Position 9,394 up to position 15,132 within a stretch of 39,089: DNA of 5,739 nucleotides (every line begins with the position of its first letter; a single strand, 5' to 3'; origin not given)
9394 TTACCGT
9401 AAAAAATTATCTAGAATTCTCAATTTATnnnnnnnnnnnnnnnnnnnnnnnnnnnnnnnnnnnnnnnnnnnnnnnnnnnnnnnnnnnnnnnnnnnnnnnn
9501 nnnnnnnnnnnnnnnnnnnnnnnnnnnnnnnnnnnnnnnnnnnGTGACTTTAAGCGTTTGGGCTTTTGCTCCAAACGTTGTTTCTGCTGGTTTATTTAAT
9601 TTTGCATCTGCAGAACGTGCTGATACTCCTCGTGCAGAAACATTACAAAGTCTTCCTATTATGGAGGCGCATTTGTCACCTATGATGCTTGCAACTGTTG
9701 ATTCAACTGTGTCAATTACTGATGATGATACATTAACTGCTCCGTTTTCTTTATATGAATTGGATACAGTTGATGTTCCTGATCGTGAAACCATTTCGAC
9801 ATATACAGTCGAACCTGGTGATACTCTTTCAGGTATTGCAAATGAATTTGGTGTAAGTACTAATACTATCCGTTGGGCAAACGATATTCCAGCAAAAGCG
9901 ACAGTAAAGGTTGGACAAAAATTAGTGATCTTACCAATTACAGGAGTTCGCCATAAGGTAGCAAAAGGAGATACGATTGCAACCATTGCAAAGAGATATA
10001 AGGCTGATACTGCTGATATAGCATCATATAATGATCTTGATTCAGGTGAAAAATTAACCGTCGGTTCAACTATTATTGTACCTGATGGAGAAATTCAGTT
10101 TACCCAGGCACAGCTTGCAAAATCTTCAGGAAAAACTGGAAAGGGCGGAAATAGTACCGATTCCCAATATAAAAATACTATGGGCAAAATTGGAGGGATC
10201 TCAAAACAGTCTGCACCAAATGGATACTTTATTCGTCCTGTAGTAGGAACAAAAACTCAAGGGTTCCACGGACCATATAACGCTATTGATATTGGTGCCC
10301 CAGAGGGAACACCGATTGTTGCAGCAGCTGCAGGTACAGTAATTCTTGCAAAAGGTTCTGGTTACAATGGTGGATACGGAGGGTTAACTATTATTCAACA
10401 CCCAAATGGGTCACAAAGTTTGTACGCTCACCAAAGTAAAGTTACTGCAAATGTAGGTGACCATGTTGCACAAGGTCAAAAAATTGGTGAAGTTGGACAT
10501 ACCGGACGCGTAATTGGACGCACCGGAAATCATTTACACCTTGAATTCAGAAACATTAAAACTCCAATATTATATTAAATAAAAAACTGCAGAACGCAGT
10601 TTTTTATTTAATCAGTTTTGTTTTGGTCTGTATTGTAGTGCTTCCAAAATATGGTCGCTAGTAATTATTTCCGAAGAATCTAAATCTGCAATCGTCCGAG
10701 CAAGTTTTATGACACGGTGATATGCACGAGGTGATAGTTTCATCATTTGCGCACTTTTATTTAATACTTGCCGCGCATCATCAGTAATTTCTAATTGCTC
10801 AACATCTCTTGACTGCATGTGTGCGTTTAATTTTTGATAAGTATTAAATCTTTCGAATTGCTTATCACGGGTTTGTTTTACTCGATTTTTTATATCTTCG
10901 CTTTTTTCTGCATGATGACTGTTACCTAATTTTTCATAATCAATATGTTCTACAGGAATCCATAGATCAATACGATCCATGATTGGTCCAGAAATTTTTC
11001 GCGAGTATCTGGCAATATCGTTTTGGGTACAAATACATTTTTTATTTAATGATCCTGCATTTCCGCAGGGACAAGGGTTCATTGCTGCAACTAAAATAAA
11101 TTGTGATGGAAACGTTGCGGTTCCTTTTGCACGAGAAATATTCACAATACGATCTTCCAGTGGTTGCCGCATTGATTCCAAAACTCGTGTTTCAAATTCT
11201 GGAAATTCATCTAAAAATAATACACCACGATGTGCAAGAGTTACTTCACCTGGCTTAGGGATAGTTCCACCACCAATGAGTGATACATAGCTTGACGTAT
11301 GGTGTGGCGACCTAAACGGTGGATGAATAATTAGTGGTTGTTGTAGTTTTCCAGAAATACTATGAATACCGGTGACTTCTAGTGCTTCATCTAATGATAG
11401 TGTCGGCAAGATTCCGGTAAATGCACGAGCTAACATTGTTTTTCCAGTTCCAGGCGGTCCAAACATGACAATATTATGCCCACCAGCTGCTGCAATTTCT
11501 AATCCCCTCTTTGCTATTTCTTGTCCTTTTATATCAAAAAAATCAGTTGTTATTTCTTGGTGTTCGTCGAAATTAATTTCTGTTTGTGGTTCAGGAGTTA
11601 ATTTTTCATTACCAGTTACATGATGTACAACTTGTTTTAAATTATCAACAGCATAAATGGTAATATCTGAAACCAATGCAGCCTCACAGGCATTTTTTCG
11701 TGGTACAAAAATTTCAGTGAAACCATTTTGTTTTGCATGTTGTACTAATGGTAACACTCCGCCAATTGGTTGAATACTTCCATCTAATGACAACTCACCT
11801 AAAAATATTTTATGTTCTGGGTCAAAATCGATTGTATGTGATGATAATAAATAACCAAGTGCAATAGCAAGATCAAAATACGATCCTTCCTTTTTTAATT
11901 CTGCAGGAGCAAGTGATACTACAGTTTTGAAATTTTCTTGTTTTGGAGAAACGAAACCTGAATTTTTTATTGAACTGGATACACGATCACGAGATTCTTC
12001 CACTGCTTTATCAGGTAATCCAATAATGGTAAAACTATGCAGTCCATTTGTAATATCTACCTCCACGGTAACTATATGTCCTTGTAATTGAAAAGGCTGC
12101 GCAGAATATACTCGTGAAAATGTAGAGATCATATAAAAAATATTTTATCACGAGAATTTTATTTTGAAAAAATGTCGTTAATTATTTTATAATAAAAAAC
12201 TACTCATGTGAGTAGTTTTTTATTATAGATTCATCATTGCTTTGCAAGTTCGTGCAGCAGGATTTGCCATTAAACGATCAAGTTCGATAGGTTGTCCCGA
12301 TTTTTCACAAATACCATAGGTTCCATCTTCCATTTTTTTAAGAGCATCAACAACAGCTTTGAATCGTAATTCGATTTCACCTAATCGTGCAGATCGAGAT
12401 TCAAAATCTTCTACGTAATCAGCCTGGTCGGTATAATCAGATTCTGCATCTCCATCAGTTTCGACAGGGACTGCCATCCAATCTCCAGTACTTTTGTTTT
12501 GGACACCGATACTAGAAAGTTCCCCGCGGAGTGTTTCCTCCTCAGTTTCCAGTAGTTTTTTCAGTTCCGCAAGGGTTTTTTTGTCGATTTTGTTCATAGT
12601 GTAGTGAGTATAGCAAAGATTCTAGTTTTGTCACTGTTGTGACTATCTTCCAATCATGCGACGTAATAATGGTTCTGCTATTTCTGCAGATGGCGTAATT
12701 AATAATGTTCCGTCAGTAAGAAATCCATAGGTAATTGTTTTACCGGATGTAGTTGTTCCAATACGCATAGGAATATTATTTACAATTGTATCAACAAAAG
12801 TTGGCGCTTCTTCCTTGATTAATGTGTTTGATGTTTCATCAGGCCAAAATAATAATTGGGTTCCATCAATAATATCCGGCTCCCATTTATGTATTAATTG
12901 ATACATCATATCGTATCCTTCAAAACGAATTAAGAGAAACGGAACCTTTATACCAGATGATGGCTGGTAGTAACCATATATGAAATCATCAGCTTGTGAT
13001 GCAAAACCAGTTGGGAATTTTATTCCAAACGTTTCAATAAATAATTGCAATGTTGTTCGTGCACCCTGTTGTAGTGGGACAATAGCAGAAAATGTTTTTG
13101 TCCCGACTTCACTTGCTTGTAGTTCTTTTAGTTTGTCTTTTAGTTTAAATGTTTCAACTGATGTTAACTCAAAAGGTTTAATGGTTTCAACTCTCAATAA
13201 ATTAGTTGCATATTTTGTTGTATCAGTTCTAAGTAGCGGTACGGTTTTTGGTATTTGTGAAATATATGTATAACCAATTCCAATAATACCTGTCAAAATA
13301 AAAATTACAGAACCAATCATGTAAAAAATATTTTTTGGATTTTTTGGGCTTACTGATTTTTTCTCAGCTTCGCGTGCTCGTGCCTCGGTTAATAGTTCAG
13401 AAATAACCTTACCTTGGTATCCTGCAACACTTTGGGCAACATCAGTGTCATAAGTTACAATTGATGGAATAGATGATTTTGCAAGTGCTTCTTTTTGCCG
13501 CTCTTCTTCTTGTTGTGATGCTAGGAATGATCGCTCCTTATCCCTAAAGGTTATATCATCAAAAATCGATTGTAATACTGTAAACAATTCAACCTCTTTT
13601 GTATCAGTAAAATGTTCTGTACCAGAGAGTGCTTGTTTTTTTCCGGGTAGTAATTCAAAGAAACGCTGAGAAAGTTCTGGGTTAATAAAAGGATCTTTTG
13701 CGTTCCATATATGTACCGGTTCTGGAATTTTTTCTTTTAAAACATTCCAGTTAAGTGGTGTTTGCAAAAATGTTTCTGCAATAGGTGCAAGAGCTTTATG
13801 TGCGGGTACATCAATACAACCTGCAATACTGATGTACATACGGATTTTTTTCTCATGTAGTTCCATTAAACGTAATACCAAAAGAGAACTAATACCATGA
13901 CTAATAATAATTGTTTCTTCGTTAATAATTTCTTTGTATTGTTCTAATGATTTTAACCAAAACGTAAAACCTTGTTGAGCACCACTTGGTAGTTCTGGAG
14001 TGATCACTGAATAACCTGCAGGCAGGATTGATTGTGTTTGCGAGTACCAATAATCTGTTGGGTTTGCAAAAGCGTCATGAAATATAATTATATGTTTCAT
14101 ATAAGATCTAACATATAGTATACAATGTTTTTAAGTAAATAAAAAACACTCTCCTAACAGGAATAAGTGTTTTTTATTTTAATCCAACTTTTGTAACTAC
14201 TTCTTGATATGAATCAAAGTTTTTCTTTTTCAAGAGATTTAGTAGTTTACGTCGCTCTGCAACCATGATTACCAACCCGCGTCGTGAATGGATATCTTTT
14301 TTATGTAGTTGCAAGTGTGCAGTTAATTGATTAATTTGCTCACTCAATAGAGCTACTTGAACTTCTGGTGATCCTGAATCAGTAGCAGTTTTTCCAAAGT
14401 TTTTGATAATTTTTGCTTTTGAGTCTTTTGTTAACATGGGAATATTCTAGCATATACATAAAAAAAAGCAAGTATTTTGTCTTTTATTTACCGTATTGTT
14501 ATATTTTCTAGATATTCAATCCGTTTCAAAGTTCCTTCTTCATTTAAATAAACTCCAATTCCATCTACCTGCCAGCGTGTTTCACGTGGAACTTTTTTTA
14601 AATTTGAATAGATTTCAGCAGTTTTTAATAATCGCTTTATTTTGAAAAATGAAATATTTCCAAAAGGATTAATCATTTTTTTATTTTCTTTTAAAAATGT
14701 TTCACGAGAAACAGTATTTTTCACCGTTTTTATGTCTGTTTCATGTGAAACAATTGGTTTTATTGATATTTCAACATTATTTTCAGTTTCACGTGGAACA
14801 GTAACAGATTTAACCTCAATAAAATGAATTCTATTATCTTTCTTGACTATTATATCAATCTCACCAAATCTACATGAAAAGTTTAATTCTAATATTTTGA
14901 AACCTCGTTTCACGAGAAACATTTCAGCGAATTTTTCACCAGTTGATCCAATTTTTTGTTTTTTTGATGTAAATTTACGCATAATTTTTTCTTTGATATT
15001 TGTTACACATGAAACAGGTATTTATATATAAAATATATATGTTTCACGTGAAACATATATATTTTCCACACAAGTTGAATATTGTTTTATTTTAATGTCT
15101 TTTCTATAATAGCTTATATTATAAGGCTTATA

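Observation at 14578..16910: Exceptionally dense parS (ParB-binding) array: about 14 sites in 2.3 kb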

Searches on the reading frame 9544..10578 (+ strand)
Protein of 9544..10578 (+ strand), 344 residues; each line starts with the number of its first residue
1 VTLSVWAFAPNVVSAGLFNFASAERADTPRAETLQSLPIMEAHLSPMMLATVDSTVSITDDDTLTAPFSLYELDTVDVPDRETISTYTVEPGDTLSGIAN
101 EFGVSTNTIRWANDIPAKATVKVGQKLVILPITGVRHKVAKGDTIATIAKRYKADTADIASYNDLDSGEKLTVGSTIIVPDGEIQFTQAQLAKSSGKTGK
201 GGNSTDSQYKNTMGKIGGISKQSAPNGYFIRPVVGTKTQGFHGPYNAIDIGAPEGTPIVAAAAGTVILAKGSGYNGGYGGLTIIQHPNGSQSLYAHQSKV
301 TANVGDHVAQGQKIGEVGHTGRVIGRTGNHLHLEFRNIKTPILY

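Call 9: search_protein_families(library=pfam, proteins=[window:9544-10578:+], max_evalue=0.01)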
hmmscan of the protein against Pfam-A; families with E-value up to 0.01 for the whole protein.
window:9544-10578:+ (344 aa): 7 families
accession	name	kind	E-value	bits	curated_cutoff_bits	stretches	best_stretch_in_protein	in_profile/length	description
PF01551.29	Peptidase_M23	-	4.6e-27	94.5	28.7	1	245-341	3-93/96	Peptidase family M23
PF01476.26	LysM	-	7.6e-25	87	20.9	2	87-129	1-42/43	LysM domain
PF23473.1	LysM3_LYK4_5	-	5e-12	46.2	29.3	2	86-116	4-34/48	LYK4/5 LysM3 domain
PF23446.1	LysM1_NFP_LYK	-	3.5e-07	31.4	36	0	86-133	7-56/60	NFP/LYK LysM1 domain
PF23577.1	LysM_RLK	-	0.00029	21.3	27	0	86-110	2-26/44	LysM domain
PF23462.1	LysM3_NFP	-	0.0016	19.4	28.1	0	86-114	4-32/48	NFP LysM3 domain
PF22310.2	NMB0315_dom_I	-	0.0072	17.1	27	0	137-169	6-38/83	NMB0315-like, domain I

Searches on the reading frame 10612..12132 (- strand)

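Call 9: search_protein_families(library=pfam, proteins=[window:10612-12132:-], max_evalue=0.01)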
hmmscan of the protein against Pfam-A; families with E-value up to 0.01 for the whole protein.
window:10612-12132:- (506 aa): 12 families
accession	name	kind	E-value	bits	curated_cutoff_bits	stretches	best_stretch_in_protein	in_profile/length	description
PF01078.27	Mg_chelatase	-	5.2e-90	300.8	20.3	1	197-401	1-206/207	Magnesium chelatase, subunit ChlI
PF13541.12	ChlI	-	9.9e-40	135.6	27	1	23-147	1-121/121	Subunit ChlI of Mg-chelatase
PF13335.12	Mg_chelatase_C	-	8e-26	90.9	26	1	409-502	2-94/94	Magnesium chelatase, subunit ChlI C-terminal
PF07728.20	AAA_5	-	1.1e-09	38.8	22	1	220-357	1-126/139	AAA domain (dynein-related subfamily)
PF00493.29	MCM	-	7.3e-08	32.2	23.3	1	293-395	113-205/224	MCM P-loop domain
PF05362.19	Lon_C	-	1.3e-06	28.6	21.1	1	16-171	38-201/205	Lon protease (S16) C-terminal proteolytic domain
PF00004.35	AAA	-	0.0002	22.2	21.2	1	221-240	1-20/131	ATPase family associated with various cellular activities (AAA)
PF00158.32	Sigma54_activat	-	0.0002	21.5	20.2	0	292-352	84-142/168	Sigma-54 interaction domain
PF05496.18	RuvB_N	-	0.00027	21.2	27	0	298-341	81-124/159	Holliday junction DNA helicase RuvB P-loop domain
PF20030.5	bpMoxR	-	0.00038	20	27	0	210-242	23-55/205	MoxR domain in the MoxR-vWA-beta-propeller ternary systems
PF13401.12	AAA_22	-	0.0062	17.3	27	0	220-242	7-29/130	AAA domain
PF01695.23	IstB_IS21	-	0.0083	16.1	24.1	0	219-238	93-112/238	IstB-like ATP binding protein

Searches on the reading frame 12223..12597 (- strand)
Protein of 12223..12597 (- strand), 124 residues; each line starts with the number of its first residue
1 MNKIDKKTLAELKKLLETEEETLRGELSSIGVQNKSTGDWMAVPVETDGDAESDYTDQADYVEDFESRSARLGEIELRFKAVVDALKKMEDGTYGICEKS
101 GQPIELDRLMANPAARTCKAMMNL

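Call 9: search_protein_families(library=pfam, proteins=[window:12223-12597:-], max_evalue=0.01)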
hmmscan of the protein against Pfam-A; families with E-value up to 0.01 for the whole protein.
window:12223-12597:- (124 aa): 1 family
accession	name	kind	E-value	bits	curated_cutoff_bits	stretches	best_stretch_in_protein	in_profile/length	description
PF01258.23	zf-dskA_traR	-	4.3e-09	36.7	24.9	1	92-119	1-28/36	Prokaryotic dksA/traR C4-type zinc finger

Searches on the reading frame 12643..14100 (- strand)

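Call 9: search_protein_families(library=pfam, proteins=[window:12643-14100:-], max_evalue=0.01)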
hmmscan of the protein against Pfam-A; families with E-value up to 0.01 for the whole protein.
window:12643-14100:- (485 aa): 1 family
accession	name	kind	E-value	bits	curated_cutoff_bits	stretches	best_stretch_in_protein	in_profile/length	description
PF06821.19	Ser_hydrolase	-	0.00052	20.4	22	1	12-158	9-148/172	Serine hydrolase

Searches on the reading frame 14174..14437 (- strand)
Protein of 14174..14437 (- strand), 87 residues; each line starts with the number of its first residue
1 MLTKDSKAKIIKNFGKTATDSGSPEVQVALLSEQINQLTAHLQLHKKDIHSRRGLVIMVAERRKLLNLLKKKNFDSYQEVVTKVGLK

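Call 9: search_protein_families(library=pfam, proteins=[window:14174-14437:-], max_evalue=0.01)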
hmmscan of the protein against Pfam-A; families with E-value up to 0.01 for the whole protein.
window:14174-14437:- (87 aa): 1 family
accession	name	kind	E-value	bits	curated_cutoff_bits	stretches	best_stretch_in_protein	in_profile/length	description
PF00312.27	Ribosomal_S15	-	1.4e-30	105.7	31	1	7-87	1-81/81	Ribosomal protein S15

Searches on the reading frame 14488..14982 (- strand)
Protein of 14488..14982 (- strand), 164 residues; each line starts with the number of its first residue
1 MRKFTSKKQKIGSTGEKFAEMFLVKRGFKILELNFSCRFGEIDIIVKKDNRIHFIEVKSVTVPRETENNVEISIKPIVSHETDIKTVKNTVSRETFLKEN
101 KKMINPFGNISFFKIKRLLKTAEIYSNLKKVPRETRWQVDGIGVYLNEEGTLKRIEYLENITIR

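Call 9: search_protein_families(library=pfam, proteins=[window:14488-14982:-], max_evalue=0.01)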
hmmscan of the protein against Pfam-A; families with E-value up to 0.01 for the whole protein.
window:14488-14982:- (164 aa): 2 families
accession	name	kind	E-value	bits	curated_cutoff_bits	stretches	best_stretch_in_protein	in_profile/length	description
PF02021.23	UPF0102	-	9.5e-15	55.2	23.6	1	15-60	1-42/80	Uncharacterised protein family UPF0102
PF08378.17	NERD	-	0.00026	21.9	22.1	1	12-62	2-59/111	Nuclease-related domain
